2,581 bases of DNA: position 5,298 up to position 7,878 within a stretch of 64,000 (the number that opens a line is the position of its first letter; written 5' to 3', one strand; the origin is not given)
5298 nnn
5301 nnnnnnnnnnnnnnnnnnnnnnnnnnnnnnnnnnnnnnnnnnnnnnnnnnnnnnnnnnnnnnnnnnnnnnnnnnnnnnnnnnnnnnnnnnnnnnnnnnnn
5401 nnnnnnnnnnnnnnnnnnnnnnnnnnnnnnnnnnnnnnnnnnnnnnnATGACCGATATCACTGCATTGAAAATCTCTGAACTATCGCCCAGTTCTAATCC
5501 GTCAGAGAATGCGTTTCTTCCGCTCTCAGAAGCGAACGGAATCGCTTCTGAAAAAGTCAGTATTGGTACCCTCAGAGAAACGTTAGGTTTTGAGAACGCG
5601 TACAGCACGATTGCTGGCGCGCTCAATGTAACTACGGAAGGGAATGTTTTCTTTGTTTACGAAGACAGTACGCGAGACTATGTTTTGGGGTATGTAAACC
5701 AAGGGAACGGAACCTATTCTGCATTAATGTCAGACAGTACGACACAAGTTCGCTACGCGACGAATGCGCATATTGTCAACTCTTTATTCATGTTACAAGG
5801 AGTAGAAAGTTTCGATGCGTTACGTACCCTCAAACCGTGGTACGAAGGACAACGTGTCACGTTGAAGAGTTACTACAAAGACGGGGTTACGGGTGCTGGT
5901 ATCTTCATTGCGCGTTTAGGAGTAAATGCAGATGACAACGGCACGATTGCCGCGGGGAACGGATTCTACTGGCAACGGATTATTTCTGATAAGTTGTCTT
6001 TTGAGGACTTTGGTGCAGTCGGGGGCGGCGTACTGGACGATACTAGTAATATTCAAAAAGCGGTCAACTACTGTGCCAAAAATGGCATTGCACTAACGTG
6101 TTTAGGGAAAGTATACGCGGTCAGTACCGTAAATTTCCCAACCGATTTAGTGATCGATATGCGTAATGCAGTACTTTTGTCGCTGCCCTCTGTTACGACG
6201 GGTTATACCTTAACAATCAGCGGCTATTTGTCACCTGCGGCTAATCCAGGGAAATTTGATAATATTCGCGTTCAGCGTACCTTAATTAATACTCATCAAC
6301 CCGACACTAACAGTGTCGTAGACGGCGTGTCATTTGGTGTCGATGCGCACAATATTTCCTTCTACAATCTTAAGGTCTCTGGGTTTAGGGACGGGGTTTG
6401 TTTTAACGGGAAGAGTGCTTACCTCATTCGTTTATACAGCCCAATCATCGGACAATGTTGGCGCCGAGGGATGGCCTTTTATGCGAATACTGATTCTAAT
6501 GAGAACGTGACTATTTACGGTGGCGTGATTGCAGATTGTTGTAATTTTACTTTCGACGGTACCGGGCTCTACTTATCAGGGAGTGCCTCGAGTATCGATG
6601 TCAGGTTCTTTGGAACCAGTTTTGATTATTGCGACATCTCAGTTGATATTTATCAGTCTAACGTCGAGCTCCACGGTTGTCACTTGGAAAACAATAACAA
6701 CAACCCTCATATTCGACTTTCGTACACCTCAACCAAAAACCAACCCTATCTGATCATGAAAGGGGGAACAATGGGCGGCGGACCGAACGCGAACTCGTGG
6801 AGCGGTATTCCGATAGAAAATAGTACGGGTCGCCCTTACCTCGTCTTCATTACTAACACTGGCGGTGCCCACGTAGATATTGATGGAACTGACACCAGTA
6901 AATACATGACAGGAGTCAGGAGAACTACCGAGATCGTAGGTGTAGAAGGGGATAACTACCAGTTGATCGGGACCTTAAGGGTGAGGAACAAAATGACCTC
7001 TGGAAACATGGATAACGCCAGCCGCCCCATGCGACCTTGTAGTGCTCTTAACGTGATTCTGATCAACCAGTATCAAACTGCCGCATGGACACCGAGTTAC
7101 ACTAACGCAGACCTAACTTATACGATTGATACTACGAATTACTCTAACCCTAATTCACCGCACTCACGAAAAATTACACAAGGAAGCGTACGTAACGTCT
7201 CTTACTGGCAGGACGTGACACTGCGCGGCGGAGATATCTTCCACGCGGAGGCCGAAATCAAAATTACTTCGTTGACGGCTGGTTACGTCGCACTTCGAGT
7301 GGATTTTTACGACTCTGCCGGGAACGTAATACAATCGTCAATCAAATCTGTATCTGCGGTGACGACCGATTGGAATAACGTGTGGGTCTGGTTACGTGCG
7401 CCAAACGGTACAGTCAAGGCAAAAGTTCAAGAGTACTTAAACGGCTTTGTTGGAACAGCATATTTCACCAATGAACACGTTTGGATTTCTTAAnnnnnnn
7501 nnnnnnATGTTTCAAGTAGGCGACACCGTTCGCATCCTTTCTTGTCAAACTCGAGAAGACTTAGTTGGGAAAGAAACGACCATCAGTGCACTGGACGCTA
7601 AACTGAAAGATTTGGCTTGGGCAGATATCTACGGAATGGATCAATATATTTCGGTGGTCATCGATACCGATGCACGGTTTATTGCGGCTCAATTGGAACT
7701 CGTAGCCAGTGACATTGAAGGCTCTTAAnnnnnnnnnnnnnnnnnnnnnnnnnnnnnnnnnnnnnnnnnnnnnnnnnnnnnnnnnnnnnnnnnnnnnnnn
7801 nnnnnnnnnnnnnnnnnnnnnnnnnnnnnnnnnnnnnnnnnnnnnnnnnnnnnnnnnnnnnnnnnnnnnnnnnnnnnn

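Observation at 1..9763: Array of five tailspike genes with one shared N-terminal anchor and five different beta-helix enzymatic modules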

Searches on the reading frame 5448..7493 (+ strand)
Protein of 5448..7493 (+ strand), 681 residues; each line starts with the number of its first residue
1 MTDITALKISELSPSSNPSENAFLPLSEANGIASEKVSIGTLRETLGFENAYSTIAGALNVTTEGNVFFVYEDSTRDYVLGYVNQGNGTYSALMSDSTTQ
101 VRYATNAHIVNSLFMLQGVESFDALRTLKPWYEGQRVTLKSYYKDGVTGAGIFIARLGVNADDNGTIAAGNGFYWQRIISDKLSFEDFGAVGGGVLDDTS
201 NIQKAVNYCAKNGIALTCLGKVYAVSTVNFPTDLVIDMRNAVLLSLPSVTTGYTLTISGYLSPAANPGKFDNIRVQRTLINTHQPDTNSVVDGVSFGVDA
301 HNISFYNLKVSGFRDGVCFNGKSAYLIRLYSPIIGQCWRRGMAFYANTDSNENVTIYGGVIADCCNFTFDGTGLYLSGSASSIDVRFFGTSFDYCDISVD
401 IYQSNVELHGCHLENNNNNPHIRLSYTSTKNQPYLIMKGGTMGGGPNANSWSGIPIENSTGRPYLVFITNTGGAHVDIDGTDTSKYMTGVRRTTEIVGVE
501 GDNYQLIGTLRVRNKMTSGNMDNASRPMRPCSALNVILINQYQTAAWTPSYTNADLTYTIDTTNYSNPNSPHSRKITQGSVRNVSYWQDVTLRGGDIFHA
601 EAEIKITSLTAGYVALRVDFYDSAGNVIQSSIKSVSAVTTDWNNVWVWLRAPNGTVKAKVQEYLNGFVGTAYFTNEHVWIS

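Call 10: search_protein_families(library=pfam, proteins=[window:5448-7493:+], max_evalue=0.01)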
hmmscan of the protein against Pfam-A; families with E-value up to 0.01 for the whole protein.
window:5448-7493:+ (681 aa): 1 family
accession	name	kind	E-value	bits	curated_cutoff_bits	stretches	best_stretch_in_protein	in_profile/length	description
PF12708.12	Pect-lyase_RHGA_epim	-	0.0095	16.2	27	0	186-218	5-27/213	Rhamnogalacturonase A/epimerase, pectate lyase-like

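Call 12: search_protein_families(library=phrogs, proteins=[window:5448-7493:+], max_evalue=0.001)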
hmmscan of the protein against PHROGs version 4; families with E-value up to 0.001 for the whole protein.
window:5448-7493:+ (681 aa): 9 families
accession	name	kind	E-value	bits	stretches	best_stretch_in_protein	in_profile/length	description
phrog_27731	-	unknown function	2.1e-28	100.1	1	1-182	1-181/688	-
phrog_4250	-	tail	1.5e-25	90.7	1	106-217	139-253/786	EPS depolymerase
phrog_18162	-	tail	1.2e-15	57.8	1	115-269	147-303/800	tail fiber protein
phrog_17640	-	tail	9.4e-15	55.8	1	90-225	52-190/431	tail fiber protein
phrog_9532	-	tail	7.9e-13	48.8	1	120-209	172-265/759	tail fiber protein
phrog_4217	-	tail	8e-12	45.5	1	92-259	121-291/694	tail protein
phrog_19374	-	tail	9.4e-10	37.9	1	115-206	460-551/1057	tail protein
phrog_14558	-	tail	3.4e-07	29.9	1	180-237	102-155/740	tail spike protein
phrog_8280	-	tail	0.00083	20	0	180-422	147-363/632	tail spike protein with colonic acid degradation activity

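Call 26: search_solved_structures(query=window:5448-7493:+, max_evalue=1, show_alignments=2)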
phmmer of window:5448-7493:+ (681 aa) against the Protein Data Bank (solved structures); distinct sequences matched with E-value up to 1: 5.
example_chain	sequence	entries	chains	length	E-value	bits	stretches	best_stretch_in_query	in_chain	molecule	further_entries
6tgf_F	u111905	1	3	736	4.4e-12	48.6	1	117-204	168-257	Exopolysaccharide biosynthesis protein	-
7vyv_A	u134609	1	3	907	1.1e-11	47.3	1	118-191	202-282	Depolymerase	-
7vz3_A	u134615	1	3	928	1.1e-11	47.2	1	118-191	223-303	Depolymerase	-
7lzj_A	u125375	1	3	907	1.3e-11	47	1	118-190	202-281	Depolymerase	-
5olp_A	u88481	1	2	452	0.48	12.1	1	184-246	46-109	Pectate lyase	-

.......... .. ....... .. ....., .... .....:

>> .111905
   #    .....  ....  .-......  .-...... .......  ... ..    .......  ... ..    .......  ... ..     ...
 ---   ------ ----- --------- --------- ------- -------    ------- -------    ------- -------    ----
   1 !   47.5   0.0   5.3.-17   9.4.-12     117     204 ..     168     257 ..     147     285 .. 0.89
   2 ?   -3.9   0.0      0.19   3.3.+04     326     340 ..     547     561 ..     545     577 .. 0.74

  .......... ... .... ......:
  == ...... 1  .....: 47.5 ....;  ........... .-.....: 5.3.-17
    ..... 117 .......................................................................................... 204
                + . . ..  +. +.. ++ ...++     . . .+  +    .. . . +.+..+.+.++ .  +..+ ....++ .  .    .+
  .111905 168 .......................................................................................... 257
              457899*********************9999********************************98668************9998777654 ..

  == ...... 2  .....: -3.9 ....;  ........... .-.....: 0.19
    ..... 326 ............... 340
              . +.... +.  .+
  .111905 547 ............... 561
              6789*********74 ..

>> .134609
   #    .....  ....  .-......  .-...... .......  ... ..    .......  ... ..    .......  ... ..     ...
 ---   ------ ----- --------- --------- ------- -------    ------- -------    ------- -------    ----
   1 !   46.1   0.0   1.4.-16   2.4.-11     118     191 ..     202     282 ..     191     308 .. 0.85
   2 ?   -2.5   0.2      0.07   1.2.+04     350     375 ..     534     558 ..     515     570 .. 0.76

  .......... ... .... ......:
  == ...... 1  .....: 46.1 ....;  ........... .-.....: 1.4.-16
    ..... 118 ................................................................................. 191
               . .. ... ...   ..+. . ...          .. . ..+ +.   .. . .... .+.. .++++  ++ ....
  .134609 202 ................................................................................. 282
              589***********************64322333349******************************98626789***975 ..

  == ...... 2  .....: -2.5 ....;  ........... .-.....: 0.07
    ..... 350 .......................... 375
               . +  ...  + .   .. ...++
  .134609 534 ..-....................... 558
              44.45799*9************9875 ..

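Call 73: search_solved_structures(query=A9, max_evalue=10, show_alignments=0)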
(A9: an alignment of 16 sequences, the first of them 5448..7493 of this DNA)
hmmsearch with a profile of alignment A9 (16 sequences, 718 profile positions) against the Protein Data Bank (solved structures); distinct sequences matched with E-value up to 10: 9.
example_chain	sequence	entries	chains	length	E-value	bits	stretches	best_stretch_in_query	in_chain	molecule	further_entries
7vz3_A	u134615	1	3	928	1.4e-30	109.7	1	107-231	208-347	Depolymerase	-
7vyv_A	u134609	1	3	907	4.2e-30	108.2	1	107-231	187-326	Depolymerase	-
7lzj_A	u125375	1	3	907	1.2e-29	106.7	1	107-231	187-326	Depolymerase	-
6tgf_F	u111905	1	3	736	2e-22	82.8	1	110-208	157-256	Exopolysaccharide biosynthesis protein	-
5w6p_A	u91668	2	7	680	4.9e-14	55.1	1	114-218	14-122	tailspike protein 2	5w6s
6w4q_A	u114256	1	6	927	8.7e-14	54.3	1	114-219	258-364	Tail fiber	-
8xfq_A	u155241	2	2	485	0.0002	23.3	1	185-234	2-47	mannuronan 5-epimerase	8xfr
8ja4_A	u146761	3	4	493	0.0002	23.3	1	185-234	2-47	mannuronan 5-epimerase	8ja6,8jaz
5olp_A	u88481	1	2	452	0.015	17.1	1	184-225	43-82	Pectate lyase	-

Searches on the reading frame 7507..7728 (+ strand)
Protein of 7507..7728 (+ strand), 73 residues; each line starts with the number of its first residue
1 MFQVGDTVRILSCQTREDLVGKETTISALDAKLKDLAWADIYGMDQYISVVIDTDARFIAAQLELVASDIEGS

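Call 10: search_protein_families(library=pfam, proteins=[window:7507-7728:+], max_evalue=0.01)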
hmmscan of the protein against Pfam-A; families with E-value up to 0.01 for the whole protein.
window:7507-7728:+ (73 aa): 0 families

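Call 12: search_protein_families(library=phrogs, proteins=[window:7507-7728:+], max_evalue=0.001)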
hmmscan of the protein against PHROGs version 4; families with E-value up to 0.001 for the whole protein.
window:7507-7728:+ (73 aa): 0 families
